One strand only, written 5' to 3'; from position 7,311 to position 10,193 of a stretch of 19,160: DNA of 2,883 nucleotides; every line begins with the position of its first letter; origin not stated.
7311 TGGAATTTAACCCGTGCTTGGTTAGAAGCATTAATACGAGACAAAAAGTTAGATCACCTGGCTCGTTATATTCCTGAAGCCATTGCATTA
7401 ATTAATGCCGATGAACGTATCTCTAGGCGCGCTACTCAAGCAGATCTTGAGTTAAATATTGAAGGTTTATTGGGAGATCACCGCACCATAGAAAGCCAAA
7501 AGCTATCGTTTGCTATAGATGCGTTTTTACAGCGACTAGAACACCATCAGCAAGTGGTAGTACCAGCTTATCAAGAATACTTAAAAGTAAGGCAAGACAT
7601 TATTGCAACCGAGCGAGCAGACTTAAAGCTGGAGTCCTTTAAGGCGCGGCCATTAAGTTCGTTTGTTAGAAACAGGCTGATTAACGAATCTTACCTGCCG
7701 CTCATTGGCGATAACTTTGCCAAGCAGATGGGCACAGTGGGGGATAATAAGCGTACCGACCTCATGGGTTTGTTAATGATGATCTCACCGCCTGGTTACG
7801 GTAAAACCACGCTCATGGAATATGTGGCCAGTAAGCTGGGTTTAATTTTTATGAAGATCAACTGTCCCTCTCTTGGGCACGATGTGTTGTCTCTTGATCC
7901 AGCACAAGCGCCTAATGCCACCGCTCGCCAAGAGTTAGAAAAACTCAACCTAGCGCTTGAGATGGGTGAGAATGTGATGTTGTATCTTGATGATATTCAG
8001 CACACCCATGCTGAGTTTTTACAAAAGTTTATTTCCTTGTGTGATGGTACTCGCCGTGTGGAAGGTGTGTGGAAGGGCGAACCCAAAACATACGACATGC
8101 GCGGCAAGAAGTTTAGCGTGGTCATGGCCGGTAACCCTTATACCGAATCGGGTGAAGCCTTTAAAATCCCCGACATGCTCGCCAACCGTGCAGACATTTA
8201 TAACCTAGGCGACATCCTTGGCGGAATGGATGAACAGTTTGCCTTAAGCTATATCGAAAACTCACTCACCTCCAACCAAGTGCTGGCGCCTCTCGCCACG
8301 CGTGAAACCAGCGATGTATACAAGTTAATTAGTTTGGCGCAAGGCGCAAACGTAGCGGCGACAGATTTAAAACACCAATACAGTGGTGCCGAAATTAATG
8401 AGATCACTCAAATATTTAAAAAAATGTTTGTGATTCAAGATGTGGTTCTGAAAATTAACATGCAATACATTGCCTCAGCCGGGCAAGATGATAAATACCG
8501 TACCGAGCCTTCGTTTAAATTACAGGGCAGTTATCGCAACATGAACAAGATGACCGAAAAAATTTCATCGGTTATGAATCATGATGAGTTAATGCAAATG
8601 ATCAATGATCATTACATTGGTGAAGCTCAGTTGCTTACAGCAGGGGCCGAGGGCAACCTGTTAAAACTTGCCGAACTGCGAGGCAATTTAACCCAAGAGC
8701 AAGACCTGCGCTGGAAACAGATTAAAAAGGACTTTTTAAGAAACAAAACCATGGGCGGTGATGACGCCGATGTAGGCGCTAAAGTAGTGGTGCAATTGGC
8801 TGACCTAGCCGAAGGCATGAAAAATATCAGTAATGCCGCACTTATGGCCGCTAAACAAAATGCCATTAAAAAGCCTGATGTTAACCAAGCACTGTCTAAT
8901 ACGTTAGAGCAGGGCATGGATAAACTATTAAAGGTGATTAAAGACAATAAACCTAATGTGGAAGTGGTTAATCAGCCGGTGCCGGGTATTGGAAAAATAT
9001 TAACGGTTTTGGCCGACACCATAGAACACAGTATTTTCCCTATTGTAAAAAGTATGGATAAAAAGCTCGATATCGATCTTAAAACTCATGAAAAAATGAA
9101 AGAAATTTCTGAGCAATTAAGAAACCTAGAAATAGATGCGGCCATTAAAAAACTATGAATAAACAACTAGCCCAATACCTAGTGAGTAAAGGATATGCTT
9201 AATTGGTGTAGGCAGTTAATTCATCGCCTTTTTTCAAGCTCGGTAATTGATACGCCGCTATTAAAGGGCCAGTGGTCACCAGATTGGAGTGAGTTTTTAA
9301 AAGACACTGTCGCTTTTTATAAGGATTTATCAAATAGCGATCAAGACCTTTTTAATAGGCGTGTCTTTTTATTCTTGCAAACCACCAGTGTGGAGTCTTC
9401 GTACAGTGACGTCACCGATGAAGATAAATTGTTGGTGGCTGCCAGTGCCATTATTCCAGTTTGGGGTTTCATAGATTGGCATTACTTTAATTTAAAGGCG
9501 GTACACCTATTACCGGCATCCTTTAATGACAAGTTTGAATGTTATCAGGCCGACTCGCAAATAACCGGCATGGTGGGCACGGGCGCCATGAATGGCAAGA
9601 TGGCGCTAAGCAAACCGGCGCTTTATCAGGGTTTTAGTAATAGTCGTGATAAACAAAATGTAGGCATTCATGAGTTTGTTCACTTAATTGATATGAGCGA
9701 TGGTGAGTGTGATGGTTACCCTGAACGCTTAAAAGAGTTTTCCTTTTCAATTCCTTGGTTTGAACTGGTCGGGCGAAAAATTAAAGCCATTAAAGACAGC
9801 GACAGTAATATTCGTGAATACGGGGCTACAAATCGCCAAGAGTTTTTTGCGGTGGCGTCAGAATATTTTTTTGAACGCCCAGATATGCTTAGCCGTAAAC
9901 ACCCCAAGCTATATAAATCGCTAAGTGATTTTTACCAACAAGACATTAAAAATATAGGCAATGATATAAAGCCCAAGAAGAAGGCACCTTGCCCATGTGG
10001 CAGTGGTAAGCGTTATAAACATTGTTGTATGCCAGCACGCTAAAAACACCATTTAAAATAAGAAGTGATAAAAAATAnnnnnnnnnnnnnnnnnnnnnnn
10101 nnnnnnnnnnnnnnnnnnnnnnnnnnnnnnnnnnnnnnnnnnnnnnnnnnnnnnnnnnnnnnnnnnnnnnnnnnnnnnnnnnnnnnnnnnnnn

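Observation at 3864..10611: Operon of a 1764-aa single-module AAA+ giant, an MtfA-like peptidase with SEC-C, and a double zinc-ribbon protein, attached to an NfeD/flotillin pair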

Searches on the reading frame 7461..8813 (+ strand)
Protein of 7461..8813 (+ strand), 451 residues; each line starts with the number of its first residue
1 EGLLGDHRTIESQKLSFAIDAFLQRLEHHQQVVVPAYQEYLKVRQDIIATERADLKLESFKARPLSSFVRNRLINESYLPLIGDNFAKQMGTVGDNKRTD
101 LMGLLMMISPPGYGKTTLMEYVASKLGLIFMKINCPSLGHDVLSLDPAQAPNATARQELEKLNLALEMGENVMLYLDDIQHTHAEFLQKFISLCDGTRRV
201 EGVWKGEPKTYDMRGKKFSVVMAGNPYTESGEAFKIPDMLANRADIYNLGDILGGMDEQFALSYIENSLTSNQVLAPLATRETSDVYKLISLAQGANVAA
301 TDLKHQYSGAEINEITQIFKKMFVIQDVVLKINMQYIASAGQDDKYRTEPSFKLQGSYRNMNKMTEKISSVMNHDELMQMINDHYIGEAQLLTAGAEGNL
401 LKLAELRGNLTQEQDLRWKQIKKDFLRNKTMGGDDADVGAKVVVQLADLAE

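Call 46: search_solved_structures(query=A6, max_evalue=1, show_alignments=2)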
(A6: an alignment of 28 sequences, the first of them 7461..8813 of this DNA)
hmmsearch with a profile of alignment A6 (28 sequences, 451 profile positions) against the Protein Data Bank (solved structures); distinct sequences matched with E-value up to 1: 128 (the best 60 are shown).
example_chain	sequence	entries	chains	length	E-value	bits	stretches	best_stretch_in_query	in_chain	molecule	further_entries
9bji_A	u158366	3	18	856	9e-05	24.6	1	105-138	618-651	Nuclear valosin-containing protein-like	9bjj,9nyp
7swl_A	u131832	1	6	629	0.0003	22.9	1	72-138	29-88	Rix7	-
7t3i_A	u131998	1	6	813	0.00051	22.1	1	72-138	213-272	Rix7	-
6mat_A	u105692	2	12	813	0.00051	22.1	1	72-138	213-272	Rix7 mutant | Rix7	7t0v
7wub_C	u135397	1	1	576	0.00064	21.8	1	105-140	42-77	Transitional endoplasmic reticulum ATPase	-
7wub_D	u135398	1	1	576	0.00064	21.8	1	105-140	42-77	Transitional endoplasmic reticulum ATPase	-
6chs_H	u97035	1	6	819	0.00069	21.7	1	106-141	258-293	Putative cell division control protein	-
6mck_A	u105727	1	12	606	0.00074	21.6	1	105-140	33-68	Transitional endoplasmic reticulum ATPase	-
5vc7_A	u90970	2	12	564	0.00091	21.3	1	106-138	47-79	VCP-like ATPase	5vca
6oaa_B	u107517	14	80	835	0.0011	21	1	105-140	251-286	Cell division control protein 48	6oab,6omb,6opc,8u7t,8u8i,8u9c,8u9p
6oa9_A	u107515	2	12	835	0.0011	21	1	105-140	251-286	Cell division control protein 48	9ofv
8dar_A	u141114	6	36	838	0.0011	21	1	105-140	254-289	Cell division control protein 48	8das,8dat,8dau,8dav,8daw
7rlj_A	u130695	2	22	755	0.0012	20.8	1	105-140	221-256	Transitional endoplasmic reticulum ATPase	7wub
8yka_A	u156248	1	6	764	0.0013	20.8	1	105-140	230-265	Transitional endoplasmic reticulum ATPase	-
5c18_A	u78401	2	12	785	0.0014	20.7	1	105-140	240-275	Transitional endoplasmic reticulum ATPase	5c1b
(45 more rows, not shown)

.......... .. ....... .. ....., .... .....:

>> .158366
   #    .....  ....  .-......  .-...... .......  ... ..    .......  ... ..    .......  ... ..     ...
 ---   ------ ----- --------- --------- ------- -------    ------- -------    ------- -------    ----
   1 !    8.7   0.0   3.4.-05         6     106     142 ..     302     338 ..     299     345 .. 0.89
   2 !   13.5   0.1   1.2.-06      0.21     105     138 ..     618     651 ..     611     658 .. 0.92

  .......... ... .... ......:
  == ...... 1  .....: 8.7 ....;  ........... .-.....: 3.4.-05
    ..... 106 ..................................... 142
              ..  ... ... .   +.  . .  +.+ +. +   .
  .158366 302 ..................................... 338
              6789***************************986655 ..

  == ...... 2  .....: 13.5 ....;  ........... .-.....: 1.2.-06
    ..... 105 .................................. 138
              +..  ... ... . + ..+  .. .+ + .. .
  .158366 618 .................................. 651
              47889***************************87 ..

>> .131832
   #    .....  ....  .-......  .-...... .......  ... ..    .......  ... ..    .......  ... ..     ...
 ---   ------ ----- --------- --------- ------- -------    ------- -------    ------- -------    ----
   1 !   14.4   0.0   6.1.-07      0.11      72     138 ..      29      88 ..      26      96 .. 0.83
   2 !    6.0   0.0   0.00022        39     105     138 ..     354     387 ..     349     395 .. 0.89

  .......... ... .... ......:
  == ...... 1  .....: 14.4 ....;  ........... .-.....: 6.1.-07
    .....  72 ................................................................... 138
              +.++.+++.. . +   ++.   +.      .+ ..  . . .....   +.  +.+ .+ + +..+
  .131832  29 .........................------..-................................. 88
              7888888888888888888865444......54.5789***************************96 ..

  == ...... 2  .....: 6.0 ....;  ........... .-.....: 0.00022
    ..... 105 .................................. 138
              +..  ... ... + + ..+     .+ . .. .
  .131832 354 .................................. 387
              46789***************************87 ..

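Call 102: search_protein_families(library=pfam, alignment_id=A6, max_evalue=0.01)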
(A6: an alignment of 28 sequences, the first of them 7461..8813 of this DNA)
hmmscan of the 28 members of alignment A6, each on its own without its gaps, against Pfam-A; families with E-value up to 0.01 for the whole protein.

A. member 1, window:7461-8813:+ (451 aa): 4 families
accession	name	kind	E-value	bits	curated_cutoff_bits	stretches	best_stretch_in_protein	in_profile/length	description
PF00004.35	AAA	-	5.8e-07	30.5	21.2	1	106-182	2-69/131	ATPase family associated with various cellular activities (AAA)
PF07728.20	AAA_5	-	9.7e-07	29.3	22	1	105-228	2-125/139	AAA domain (dynein-related subfamily)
PF13401.12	AAA_22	-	5.7e-06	27.1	27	1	103-196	6-110/130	AAA domain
PF05496.18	RuvB_N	-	0.0063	16.7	27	0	96-139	27-70/159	Holliday junction DNA helicase RuvB P-loop domain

B. families by the number of members that match (of 28 scanned): 10 families
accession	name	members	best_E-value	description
PF07728.20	AAA_5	28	7.9e-09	AAA domain (dynein-related subfamily)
PF00004.35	AAA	28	8.3e-09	ATPase family associated with various cellular activities (AAA)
PF13401.12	AAA_22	28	3.8e-07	AAA domain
PF05496.18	RuvB_N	27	1.1e-06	Holliday junction DNA helicase RuvB P-loop domain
PF13191.12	AAA_16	4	0.0017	AAA ATPase domain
PF02367.23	TsaE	1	0.0031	Threonylcarbamoyl adenosine biosynthesis protein TsaE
PF07726.17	AAA_3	1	0.0041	ATPase family associated with various cellular activities (AAA)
PF13671.12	AAA_33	1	0.0082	AAA domain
PF13173.12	AAA_14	1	0.0087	AAA domain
PF24918.1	NET2A_C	1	0.0088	NET2A, C-terminal domain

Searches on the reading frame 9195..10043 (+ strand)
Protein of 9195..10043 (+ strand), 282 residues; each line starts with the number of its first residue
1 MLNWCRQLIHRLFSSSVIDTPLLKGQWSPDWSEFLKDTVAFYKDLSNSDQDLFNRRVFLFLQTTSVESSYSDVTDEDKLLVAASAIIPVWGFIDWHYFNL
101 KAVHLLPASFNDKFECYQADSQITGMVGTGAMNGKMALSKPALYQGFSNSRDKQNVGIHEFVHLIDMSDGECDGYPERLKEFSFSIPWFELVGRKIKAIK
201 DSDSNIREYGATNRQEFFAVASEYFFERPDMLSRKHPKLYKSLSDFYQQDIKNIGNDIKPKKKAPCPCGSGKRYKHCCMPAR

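Call 3: search_protein_families(library=pfam, proteins=[window:9195-10043:+], max_evalue=0.01)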
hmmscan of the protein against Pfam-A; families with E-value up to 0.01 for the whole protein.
window:9195-10043:+ (282 aa): 3 families
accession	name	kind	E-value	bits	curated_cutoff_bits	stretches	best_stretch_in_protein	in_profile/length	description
PF06167.18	Peptidase_M90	-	8.9e-57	192.9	26.2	1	26-248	14-243/243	Glucose-regulated metallo-peptidase M90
PF02810.21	SEC-C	-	2.2e-07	31.1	20.4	1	264-280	3-19/19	SEC-C motif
PF07737.17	ATLF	-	0.001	19.2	27.4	1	151-244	108-191/193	Anthrax toxin lethal factor, N- and C-terminal domain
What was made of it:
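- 9195..10043 (+): M90-family (MtfA-like) zinc peptidase with a C-terminal SEC-C zinc knuckle. Lineage-restricted accessory gene. Peptidase_M90 E 8.9e-57 and SEC-C E 2.2e-7 (call 3).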

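Call 4: search_protein_families(library=ncbifam, proteins=[window:9195-10043:+], max_evalue=0.01)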
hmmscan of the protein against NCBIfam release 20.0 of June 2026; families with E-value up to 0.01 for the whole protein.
window:9195-10043:+ (282 aa): 8 families
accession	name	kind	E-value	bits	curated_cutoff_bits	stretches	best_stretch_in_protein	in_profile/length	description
NF011939.0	PRK15410.1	equivalog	2.3e-12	46.8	400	1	155-251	144-246/265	DgsA anti-repressor MtfA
NF004088.0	PRK05590.1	equivalog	1e-06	29.2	140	1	250-278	135-163/166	hypothetical protein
NF007704.0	PRK10396.1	equivalog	9.1e-06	25.8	149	1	251-279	192-220/221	hypothetical protein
TIGR04102.1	SWIM_PBPRA1643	hypoth_equivalog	1.6e-05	25.2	68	1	255-278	84-107/108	PBPRA1643 family SWIM/SEC-C metal-binding motif protein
NF002449.0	PRK01617.1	equivalog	0.0001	22.7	141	1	258-278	132-152/154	hypothetical protein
NF002592.0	PRK02250.1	equivalog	0.0004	20.5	158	1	254-278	142-166/167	hypothetical protein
NF002486.0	PRK01752.1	equivalog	0.0039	17.2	120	1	260-278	135-153/157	YchJ family protein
NF001213.0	PRK00183.1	equivalog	0.0063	16.6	158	1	258-280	132-154/157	hypothetical protein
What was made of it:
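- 9195..10043 (+): The NCBIfam MtfA equivalog scores 46.8 bits against a cut-off of 400 (call 4).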

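Call 5: search_protein_families(library=padloc, proteins=[window:9195-10043:+], max_evalue=0.1)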
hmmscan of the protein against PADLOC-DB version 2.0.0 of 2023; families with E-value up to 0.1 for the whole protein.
window:9195-10043:+ (282 aa): 6 families
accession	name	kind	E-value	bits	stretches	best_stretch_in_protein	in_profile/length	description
PDLC00865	E2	-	3.1e-05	21.5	1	253-279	164-189/219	E2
PDLC04917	PDC-S12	-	6e-05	21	1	242-279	177-217/218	-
PDLC00872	E2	-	0.00078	17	1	256-279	164-187/216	E2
PDLC00833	E1-E2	-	0.00092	16.7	1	251-279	163-191/222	E1-E2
PDLC00861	E2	-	0.0065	14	1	259-279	175-195/232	E2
PDLC00871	E2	-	0.055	11.1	1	262-277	172-187/241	E2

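Call 73: find_homologous_proteins(query=window:9195-10043:+, max_evalue=0.001)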
Query window:9195-10043:+ (282 aa): 6506 proteins with E <= 0.001 among 6807 candidates; the best 120 are listed.
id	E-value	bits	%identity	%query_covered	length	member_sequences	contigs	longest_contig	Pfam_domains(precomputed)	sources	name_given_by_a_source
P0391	2.8e-194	662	100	100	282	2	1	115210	PF02810.22,PF06167.19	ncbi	ncbi:MAG: zinc-dependent peptidase [Bermanella sp.]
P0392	1.1e-186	637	96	100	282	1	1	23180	PF02810.22,PF06167.19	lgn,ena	-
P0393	3.1e-175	600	90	100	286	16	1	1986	PF02810.22,PF06167.19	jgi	-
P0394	1.0e-158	545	83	99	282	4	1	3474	PF02810.22,PF06167.19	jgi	jgi:Mlc titration factor MtfA (ptsG expression regulator)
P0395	1.1e-144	499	76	100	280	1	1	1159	PF02810.22,PF06167.19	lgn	-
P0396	2.0e-139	482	74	99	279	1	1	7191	PF02810.22,PF06167.19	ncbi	-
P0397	7.8e-135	467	88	79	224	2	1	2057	PF02810.22,PF06167.19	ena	-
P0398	1.8e-134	466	71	99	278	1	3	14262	PF06167.19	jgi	jgi:Mlc titration factor MtfA (ptsG expression regulator)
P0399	2.4e-132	459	69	100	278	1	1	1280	PF02810.22,PF06167.19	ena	-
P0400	6.9e-132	457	76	90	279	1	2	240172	PF06167.19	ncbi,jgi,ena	-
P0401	9.3e-132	457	70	99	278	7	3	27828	PF02810.22,PF06167.19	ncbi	-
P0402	1.2e-131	457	70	99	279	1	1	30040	PF02810.22,PF06167.19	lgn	-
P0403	2.1e-130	453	72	93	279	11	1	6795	PF02810.22,PF06167.19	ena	-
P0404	2.4e-130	452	69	99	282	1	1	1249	PF02810.22,PF06167.19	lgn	-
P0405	1.6e-129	450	69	100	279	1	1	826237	PF02810.22,PF06167.19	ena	-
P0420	2.1e-127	443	68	100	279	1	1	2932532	PF02810.22,PF06167.19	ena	-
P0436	5.4e-126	438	69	93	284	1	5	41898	PF02810.22,PF06167.19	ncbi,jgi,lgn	ncbi:MAG: Mlc titration factor MtfA (ptsG expression regulator) [Pseudohongiellaceae bacterium]|jgi:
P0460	4.8e-124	432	66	100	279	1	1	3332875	PF02810.22,PF06167.19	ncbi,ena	-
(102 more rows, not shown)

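Call 74: find_encoding_contigs(protein=P0420, flank=10000, max_places=1)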
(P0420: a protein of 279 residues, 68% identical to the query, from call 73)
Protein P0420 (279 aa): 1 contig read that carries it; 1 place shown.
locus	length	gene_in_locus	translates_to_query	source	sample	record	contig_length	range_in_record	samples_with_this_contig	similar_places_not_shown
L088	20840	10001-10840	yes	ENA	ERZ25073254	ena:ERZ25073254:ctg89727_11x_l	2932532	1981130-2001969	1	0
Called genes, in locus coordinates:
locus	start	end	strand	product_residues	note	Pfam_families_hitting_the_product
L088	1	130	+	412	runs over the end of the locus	PF03747:ADP_ribosyl_GH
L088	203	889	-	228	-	-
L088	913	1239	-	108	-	-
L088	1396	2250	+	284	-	PF00126:HTH_1, PF03466:LysR_substrate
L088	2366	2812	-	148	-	PF04657:DMT_YdcZ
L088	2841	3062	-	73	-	PF01361:Tautomerase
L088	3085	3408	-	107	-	-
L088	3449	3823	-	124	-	PF12893:Lumazine_bd_2, PF14534:DUF4440 (weak)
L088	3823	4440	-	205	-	PF02798:GST_N (weak), PF13409:GST_N_2 (weak), PF13417:GST_N_3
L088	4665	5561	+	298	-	PF00126:HTH_1, PF03466:LysR_substrate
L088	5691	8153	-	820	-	PF00082:Peptidase_S8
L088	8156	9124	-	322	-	PF13401:AAA_22 (faint), PF20720:nSTAND3 (weak), PF00004:AAA, PF07728:AAA_5 (weak)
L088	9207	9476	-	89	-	PF00076:RRM_1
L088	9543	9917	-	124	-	PF00355:Rieske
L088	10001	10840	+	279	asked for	PF06167:Peptidase_M90, PF02810:SEC-C (weak)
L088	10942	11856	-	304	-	PF00126:HTH_1, PF03466:LysR_substrate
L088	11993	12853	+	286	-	PF02678:Pirin, PF05726:Pirin_C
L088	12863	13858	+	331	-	PF13409:GST_N_2, PF13410:GST_C_2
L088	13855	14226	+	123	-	-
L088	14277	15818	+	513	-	PF09360:zf-CDGSH, PF01645:Glu_synthase, PF01070:FMN_dh (weak)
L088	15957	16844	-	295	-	PF00126:HTH_1, PF03466:LysR_substrate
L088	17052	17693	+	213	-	PF16694:Cytochrome_P460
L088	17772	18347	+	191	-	PF16694:Cytochrome_P460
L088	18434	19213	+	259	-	PF13442:Cytochrome_CBB3 (faint)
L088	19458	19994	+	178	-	PF00440:TetR_N, PF16925:TetR_C_13 (weak)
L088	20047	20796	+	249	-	PF00106:adh_short, PF08659:KR, PF23441:SDR, PF13561:adh_short_C2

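Call 75: find_encoding_contigs(protein=P0460, flank=10000, max_places=1)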
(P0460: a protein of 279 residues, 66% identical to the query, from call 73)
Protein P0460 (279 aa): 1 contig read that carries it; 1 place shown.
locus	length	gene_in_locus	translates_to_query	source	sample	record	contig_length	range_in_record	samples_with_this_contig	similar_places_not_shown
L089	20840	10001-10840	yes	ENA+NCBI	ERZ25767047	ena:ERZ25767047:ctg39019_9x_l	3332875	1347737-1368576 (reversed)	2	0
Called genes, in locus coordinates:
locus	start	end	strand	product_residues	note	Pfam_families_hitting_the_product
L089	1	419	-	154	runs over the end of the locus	-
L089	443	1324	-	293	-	PF11227:DUF3025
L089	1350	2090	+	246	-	PF13847:Methyltransf_31, PF08241:Methyltransf_11, PF08242:Methyltransf_12, PF13649:Methyltransf_25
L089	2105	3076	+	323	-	PF08003:Methyltransf_9, PF13489:Methyltransf_23, PF13847:Methyltransf_31, PF08241:Methyltransf_11, PF13649:Methyltransf_25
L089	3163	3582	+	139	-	-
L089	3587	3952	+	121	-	-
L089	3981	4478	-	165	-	PF00293:NUDIX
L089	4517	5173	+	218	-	PF00702:Hydrolase, PF12710:HAD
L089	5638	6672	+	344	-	PF13518:HTH_28, PF13551:HTH_29, PF13565:HTH_32 (weak), PF00665:rve (weak), PF13683:rve_3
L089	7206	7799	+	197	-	PF13640:2OG-FeII_Oxy_3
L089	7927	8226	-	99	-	-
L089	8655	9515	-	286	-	PF13276:HTH_21, PF00665:rve, PF13610:DDE_Tnp_IS240 (weak), PF13683:rve_3, PF13333:rve_2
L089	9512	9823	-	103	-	PF01527:HTH_Tnp_1, PF13384:HTH_23 (faint)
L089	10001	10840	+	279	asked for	PF06167:Peptidase_M90, PF02810:SEC-C (weak)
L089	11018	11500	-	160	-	PF17775:YchJ_M-like, PF02810:SEC-C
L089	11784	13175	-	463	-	PF00266:Aminotran_5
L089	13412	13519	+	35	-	-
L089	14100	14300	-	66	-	-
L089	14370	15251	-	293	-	PF14294:DUF4372, PF01609:DDE_Tnp_1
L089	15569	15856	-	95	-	-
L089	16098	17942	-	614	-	PF25019:LRR_R13L1-DRL21 (weak), PF12799:LRR_4 (faint), PF23598:LRR_14 (weak), PF13855:LRR_8 (weak), PF09234:DUF1963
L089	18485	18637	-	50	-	-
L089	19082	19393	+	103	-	PF01527:HTH_Tnp_1, PF13384:HTH_23 (faint)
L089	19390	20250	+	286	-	PF13276:HTH_21, PF00665:rve, PF13610:DDE_Tnp_IS240 (weak), PF13683:rve_3, PF13333:rve_2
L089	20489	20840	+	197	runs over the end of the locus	-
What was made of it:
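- Orthologues at 66-68% identity stand alone in L088 and L089 (calls 74, 75).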

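Call 76: find_encoding_contigs(protein=P0436, flank=10000, max_places=1)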
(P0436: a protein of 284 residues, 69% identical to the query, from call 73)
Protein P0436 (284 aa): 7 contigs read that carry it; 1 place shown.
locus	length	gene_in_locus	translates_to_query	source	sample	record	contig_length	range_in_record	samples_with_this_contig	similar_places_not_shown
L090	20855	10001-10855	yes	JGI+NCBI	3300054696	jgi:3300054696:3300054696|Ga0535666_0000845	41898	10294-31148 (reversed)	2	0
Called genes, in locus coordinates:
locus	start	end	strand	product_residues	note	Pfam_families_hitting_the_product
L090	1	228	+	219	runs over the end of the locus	PF09938:DUF2170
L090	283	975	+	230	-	PF04012:PspA_IM30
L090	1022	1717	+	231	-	-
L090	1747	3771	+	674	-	-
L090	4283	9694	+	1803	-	PF12458:DUF3686, PF00004:AAA (faint), PF13401:AAA_22 (faint), PF25472:DUF7902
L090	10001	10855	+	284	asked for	PF06167:Peptidase_M90, PF02810:SEC-C (weak)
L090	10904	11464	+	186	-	PF13453:Zn_ribbon_TFIIB (faint)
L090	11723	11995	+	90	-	-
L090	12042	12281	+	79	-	-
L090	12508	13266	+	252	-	PF01510:Amidase_2, PF23473:LysM3_LYK4_5 (faint), PF01476:LysM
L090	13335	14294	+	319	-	PF05990:DUF900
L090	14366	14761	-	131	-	PF04237:YjbR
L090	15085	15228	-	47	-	-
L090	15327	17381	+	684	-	PF07715:Plug, PF00593:TonB_dep_Rec_b-barrel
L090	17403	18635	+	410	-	-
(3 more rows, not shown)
